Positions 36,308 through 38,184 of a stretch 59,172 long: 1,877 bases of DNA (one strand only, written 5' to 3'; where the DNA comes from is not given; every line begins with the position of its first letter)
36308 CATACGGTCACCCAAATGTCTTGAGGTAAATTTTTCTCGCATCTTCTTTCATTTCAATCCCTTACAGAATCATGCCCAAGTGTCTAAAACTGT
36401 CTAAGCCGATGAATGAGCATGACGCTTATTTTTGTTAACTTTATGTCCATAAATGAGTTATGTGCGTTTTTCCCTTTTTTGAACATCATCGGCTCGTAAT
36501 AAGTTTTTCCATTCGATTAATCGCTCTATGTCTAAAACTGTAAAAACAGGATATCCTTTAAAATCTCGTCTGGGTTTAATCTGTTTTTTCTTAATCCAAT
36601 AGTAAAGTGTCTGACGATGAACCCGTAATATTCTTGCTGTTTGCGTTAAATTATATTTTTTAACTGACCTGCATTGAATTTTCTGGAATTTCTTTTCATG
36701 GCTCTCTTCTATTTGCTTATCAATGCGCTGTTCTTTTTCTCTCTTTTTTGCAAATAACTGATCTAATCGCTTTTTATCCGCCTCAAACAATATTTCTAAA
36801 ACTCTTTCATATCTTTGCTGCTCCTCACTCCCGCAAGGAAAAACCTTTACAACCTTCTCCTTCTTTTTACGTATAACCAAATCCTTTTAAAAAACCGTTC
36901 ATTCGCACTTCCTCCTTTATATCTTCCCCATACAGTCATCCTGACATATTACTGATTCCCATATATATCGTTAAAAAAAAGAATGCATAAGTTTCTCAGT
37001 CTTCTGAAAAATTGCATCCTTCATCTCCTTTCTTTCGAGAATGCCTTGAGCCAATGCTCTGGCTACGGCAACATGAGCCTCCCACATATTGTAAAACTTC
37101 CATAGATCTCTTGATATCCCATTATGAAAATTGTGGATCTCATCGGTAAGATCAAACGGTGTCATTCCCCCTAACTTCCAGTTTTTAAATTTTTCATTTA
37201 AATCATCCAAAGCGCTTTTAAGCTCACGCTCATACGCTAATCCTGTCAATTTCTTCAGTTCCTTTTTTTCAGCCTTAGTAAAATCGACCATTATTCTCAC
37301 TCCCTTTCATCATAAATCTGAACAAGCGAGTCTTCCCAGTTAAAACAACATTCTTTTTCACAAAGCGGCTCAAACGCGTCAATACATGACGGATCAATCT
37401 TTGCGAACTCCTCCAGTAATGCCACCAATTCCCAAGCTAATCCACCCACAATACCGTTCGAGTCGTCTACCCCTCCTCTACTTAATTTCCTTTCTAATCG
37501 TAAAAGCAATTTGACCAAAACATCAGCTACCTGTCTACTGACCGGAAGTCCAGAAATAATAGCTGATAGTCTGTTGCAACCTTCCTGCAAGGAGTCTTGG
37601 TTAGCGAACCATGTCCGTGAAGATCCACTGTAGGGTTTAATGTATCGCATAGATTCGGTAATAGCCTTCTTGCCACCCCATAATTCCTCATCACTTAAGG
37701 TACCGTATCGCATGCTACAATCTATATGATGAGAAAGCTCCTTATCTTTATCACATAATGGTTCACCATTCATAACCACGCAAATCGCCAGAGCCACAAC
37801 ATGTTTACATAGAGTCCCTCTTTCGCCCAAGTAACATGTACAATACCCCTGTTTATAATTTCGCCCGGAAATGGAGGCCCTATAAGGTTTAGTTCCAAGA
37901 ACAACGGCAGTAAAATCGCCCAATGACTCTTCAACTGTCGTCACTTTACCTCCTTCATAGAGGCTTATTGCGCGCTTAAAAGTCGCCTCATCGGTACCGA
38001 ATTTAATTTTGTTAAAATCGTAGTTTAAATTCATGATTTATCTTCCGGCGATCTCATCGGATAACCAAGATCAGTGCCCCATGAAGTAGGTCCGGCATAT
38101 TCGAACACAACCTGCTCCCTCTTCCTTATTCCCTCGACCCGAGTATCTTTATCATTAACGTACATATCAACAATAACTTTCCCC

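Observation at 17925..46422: A 28-kb stretch is partitioned into seven co-oriented cassettes, each headed by a decayed copy of the miaB 5' end, and the array ends at the intact miaB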

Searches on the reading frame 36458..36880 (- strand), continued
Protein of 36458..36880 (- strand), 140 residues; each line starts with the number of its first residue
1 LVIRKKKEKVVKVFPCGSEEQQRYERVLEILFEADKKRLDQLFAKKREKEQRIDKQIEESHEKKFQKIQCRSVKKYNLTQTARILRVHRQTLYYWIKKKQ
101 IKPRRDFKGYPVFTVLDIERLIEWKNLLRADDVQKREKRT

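Call 54: find_encoding_contigs(protein=P0124, flank=10000, max_places=2)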
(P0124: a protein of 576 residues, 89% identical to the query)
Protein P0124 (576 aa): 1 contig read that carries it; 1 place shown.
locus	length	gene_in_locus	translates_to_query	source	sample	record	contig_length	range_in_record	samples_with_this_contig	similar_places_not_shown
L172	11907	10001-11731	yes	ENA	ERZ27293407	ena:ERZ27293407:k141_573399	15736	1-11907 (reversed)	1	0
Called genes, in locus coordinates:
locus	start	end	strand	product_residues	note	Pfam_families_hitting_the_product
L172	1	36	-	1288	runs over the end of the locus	?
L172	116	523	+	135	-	PF01909:NTP_transf_2, PF18765:Polbeta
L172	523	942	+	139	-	PF01934:HepT-like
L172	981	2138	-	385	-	PF00078:RVT_1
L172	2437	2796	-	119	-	PF05635:23S_rRNA_IVP (weak), PF22296:bAvd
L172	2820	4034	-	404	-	PF07603:Lcl_C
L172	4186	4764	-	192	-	PF19502:DUF6036, PF09970:DUF2204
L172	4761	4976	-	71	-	-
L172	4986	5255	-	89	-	PF00376:MerR (weak), PF12728:HTH_17 (weak), PF13411:MerR_1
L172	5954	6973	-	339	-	PF01548:DEDD_Tnp_IS110, PF02371:Transposase_20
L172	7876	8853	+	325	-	PF08808:RES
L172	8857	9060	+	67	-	PF00376:MerR (faint), PF13411:MerR_1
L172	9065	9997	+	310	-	PF14022:DUF4238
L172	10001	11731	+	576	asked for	PF00239:Resolvase, PF07508:Recombinase, PF13408:Zn_ribbon_recom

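Call 58: search_protein_families(library=padloc, proteins=[window:36458-36880:-], max_evalue=0.001)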
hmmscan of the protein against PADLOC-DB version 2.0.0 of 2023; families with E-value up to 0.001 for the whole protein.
window:36458-36880:- (140 aa): 1 family
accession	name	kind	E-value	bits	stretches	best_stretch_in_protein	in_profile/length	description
PDLC04133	mad1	-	1.2e-06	26.7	1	74-122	4-51/60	mads_1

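Call 62: find_related_loci(query=L102:1121-2779:+, collection=viral_contigs, flank=10000)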
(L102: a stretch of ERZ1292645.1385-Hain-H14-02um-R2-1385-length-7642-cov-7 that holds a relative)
Query L102:1121-2779:+ (553 aa) in viral_contigs; peptide patterns used: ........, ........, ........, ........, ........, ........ (x = any residue, [..] = any of these).
10 stretches matched a pattern; 3 encode a relative of the query (tblastn E <= 1e-3); 3 distinct loci.
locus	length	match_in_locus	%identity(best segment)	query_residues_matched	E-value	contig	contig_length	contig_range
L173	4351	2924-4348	50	1-473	3e-150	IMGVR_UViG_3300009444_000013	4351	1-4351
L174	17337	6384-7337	36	1-334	7e-54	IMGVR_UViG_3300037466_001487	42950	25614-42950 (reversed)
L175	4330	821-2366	38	1-286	8e-45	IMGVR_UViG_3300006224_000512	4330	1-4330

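Call 65: search_solved_structures(query=L167:10001-11650:+, max_evalue=0.001)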
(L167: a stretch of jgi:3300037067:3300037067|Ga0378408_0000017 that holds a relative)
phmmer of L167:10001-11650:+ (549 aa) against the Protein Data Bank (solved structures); distinct sequences matched with E-value up to 0.001: 22.
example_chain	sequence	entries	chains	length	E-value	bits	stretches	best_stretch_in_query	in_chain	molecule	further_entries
3bvp_A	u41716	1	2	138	5.5e-25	91.6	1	2-132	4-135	TP901-1 Integrase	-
3guv_A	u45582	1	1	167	3.4e-21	79.1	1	2-156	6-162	Site-specific recombinase, resolvase family protein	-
9dxh_A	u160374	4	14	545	2.3e-18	69.7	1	43-518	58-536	Resolvase homolog YokA | Site-specific recombinase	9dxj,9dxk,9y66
9dxd_A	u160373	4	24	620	2.8e-18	69.5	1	43-519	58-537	Resolvase homolog YokA,SPbeta prophage-derived uncharacterized protein YotN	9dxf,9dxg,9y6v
4m6f_A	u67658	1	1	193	2.9e-13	52.9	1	44-151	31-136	DNA-invertase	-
3uj3_X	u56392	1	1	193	3.7e-13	52.6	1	44-153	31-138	DNA-invertase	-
2mhc_A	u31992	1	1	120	2.3e-10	43.4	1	4-88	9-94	TnpX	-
9iu2_A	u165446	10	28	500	8e-10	41.6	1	25-374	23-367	Integrase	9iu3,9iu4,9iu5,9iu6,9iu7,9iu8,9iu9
2gm4_A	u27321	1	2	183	4.4e-08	35.8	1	6-147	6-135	Transposon gamma-delta resolvase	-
3g13_A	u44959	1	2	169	4.8e-08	35.7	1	2-157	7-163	Putative conjugative transposon recombinase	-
1zr2_A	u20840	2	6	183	7.4e-07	31.8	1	6-147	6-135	Transposon gamma-delta resolvase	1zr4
1gdr_A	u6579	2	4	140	8.2e-07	31.6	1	3-144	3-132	GAMMA DELTA-RESOLVASE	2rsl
4kis_A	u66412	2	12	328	1e-06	31.3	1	136-355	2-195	Putative integrase [Bacteriophage A118] | A118 serine integrase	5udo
1gdt_A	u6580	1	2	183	1.1e-06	31.3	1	3-148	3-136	PROTEIN (GAMMA DELTA RESOLVASE)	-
6dnw_A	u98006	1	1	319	1.3e-06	31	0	137-236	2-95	Putative integrase [Bacteriophage A118]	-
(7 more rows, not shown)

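Call 71: find_homologous_proteins(query=L168:443-1654:+, max_evalue=1e-150)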
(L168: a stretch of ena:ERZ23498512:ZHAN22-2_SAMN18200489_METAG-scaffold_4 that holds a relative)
Query L168:443-1654:+ (403 aa): 18 proteins with E <= 1e-150 among 8000 candidates.
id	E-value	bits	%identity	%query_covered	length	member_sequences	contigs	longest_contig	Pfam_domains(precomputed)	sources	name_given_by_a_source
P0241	1.4e-263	892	100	100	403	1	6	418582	PF01420.26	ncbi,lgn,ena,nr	ncbi:MAG: restriction endonuclease subunit S [Candidatus Aureabacteria bacterium]|nr:restriction end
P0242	9.8e-201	685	76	100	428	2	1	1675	PF01420.26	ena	-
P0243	3.0e-200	683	74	100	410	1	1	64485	PF01420.26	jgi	jgi:type I restriction enzyme S subunit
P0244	9.0e-200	682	74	100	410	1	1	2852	PF01420.26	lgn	-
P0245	4.5e-194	663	74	100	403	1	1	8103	PF01420.26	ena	-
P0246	5.2e-192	656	73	100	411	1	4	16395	PF01420.26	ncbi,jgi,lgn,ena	-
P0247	4.3e-183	627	70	100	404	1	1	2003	PF01420.26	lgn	-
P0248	5.6e-175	600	69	99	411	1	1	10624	PF01420.26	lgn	-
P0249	4.4e-173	594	50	100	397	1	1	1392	PF01420.26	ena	-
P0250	2.6e-167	575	65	100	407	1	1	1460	PF01420.26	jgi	-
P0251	2.6e-167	575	75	85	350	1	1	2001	PF01420.26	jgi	jgi:type I restriction enzyme S subunit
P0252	1.9e-166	572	64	100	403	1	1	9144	PF01420.26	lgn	-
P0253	1.5e-163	563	63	100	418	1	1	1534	PF01420.26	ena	-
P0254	6.7e-163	561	66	100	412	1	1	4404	PF01420.26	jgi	jgi:type I restriction enzyme S subunit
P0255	3.3e-157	542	62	100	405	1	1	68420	PF01420.26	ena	-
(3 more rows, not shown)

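Call 72: find_encoding_contigs(protein=P0241, flank=10000, max_places=3)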
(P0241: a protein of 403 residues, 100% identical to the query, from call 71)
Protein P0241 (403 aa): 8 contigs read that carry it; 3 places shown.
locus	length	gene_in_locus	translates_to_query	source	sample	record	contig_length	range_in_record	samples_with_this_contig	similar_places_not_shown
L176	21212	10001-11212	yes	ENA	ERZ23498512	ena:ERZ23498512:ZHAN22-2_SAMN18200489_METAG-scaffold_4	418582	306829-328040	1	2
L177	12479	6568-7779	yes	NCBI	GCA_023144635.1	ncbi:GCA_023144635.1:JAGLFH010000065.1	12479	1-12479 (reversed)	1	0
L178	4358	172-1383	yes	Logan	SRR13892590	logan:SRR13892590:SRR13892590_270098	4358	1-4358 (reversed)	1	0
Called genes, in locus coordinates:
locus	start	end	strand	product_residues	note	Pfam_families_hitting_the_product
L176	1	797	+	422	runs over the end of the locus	-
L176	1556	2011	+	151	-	-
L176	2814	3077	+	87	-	PF01541:GIY-YIG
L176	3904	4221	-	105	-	-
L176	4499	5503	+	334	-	PF17761:DUF1016_N, PF00565:SNase (weak)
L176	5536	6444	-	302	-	PF11185:DUF2971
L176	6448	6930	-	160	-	-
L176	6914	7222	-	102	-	-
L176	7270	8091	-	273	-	-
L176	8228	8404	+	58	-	PF04014:MazE_antitoxin (weak)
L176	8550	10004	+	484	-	PF12161:HsdM_N, PF02384:N6_Mtase, PF07669:Eco57I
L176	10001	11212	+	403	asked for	PF01420:Methylase_S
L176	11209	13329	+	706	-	-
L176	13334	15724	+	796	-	PF04313:HSDR_N (faint), PF04851:ResIII, PF00270:DEAD, PF18766:SWI2_SNF2, PF00271:Helicase_C (weak), PF08463:EcoEI_R_C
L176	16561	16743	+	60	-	PF13411:MerR_1 (weak)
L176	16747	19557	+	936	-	PF02463:SMC_N (weak), PF13304:AAA_21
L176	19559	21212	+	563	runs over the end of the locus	PF00239:Resolvase, PF07508:Recombinase, PF13408:Zn_ribbon_recom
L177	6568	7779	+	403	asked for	PF01420:Methylase_S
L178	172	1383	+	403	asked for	PF01420:Methylase_S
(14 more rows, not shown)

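Call 83: search_protein_families(library=pfam, alignment_id=A2, max_evalue=0.00001)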
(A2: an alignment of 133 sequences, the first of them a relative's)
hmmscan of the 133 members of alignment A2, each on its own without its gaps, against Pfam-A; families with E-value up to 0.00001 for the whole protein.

A. member 1, L153:5217-6353:+ (378 aa): 0 families

B. families by the number of members that match (of 133 scanned): 146 families (the first 25 are shown)
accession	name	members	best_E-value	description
PF13749.12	HATPase_c_4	3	1.4e-22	Putative ATP-dependent DNA helicase recG C-terminal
PF00149.33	Metallophos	3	6.5e-12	Calcineurin-like phosphoesterase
PF13426.13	PAS_9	3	9.1e-10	PAS domain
PF08448.16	PAS_4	3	9.4e-10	PAS fold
PF13091.12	PLDc_2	2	2e-35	PLD-like domain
PF02518.31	HATPase_c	2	5.5e-30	Histidine kinase-, DNA gyrase B-, and HSP90-like ATPase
PF00005.33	ABC_tran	2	5.7e-30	ABC transporter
PF01925.25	TauE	2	4.4e-27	Sulfite exporter TauE/SafE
PF08843.17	AbiEii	2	1.7e-21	Nucleotidyl transferase AbiEii toxin, Type IV TA system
PF00512.31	HisKA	2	5.6e-21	His Kinase A (phospho-acceptor) domain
PF12281.14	NTP_transf_8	2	3.8e-18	Nucleotidyltransferase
PF13304.12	AAA_21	2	2.8e-17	AAA domain, putative AbiEii toxin, Type IV TA system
PF13271.11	DUF4062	2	1e-16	Domain of unknown function (DUF4062)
PF07719.23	TPR_2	2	6.6e-16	Tetratricopeptide repeat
PF14559.12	TPR_19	2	9.7e-15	Tetratricopeptide repeat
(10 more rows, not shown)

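Call 88: search_solved_structures(query=A1, max_evalue=1)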
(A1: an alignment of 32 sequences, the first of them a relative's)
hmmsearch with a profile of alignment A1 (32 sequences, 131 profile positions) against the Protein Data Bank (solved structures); distinct sequences matched with E-value up to 1: 3.
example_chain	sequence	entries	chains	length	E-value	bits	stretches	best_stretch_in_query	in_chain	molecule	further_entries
2m8g_X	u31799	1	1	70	0.06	16.5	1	38-102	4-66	Transcriptional regulator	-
8fmw_Ag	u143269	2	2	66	0.37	13.9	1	67-121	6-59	50S ribosomal protein L35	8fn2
1ocp_A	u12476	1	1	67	0.4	13.8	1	40-105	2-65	OCT-3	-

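Call 92: predict_structure(alignment_id=A1)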
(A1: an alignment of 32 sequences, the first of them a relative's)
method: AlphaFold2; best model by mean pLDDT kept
length: 140 residues; sequences in the alignment: 32
mean_pLDDT: 86.8   pTM: 0.50
mean pLDDT of the five models: 86.8, 86.4, 84.2, 83.0, 82.6
residues with pLDDT >= 90: 77; 70-90: 52; 50-70: 11; < 50: 0
segments of 3 or more residues with pLDDT < 50: none
pLDDT, mean of each block of 10 residues (from residue 1): 80 81 88 94 94 90 84 88 94 93 92 92 83 60
secondary structure, 60 per line:
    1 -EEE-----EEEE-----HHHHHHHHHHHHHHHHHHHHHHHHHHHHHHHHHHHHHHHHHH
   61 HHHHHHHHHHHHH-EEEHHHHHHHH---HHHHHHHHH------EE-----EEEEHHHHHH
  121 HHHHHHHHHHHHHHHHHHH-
elements in order: E2-4 E10-13 H19-73 E75-77 H78-85 H89-97 E111-114 H115-139

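Call 94: fold_search(model_id=the predicted structure, library=pdb)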
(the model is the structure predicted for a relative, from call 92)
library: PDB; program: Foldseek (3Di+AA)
matches with E <= 10: 474; with E <= 0.001: 0
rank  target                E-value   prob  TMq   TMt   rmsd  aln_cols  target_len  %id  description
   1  5i44_A                1.3e-03  1.00  0.38  0.74   1.6        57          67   24  Structure of RacA-DNA complex; P21 form (released 2016-05-04)
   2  7tea_C                1.3e-03  1.00  0.39  0.67   4.0        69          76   22  Crystal structure of S. aureus GlnR-DNA complex (released 2022-06-29)
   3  5i44_G                4.1e-03  1.00  0.38  0.73   1.7        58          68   24  Structure of RacA-DNA complex; P21 form (released 2016-05-04)
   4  7tea_B                4.1e-03  1.00  0.37  0.63   1.5        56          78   25  Crystal structure of S. aureus GlnR-DNA complex (released 2022-06-29)
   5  5i44_K                4.1e-03  1.00  0.38  0.75   1.7        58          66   24  Structure of RacA-DNA complex; P21 form (released 2016-05-04)
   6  6ama_Y                5.4e-03  1.00  0.32  0.70   1.7        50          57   18  Structure of S. coelicolor/S. venezuelae BldC-smeA-ssfA complex to 3.09 Angstrom (released 2018-03-28)
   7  5i44_B                5.8e-03  1.00  0.38  0.73   1.6        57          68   24  Structure of RacA-DNA complex; P21 form (released 2016-05-04)
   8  5d90_C                7.2e-03  1.00  0.38  0.40   3.8        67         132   21  Crystal structure of HiNmlR, a MerR family regulator lacking the sensor domain, bound to promoter DNA (released 2016-06-29)
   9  7tea_A                8.3e-03  1.00  0.37  0.65   1.5        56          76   25  Crystal structure of S. aureus GlnR-DNA complex (released 2022-06-29)
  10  4r4e_B                1.1e-02  1.00  0.39  0.61   2.1        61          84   20  Structure of GlnR-DNA complex (released 2015-03-04)
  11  6ama_B                1.1e-02  1.00  0.32  0.73   1.7        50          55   18  Structure of S. coelicolor/S. venezuelae BldC-smeA-ssfA complex to 3.09 Angstrom (released 2018-03-28)
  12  5i44_I                1.2e-02  1.00  0.36  0.72   1.7        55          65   25  Structure of RacA-DNA complex; P21 form (released 2016-05-04)
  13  1r8d_B                1.3e-02  1.00  0.37  0.47   2.0        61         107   26  Crystal Structure of MtaN Bound to DNA (released 2004-08-17)
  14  5i41                  1.5e-02  1.00  0.37  0.73   1.9        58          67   24  Structure of the apo RacA DNA binding domain (released 2016-05-04)
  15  5c8e_G                1.8e-02  1.00  0.39  0.20   1.6        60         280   23  Crystal structure of Thermus thermophilus CarH bound to adenosylcobalamin and a 26-bp DNA segment (released 2015-09-30)
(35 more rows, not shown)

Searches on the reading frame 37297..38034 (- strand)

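Call 9: search_protein_families(library=pfam, proteins=[window:37297-38034:-], max_evalue=0.001)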
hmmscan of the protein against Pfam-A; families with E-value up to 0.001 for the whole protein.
window:37297-38034:- (245 aa): 1 family
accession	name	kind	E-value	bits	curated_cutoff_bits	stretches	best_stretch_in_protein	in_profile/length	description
PF04434.22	SWIM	-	9.2e-05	22.3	19.6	1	62-85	12-36/38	SWIM zinc finger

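Call 58: search_protein_families(library=padloc, proteins=[window:37297-38034:-], max_evalue=0.001)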
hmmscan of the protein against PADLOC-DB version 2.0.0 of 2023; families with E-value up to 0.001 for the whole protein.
window:37297-38034:- (245 aa): 1 family
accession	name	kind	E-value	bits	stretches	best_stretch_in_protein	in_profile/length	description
PDLC05053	PDC-S62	-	1.4e-13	48.3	1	5-91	9-95/566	-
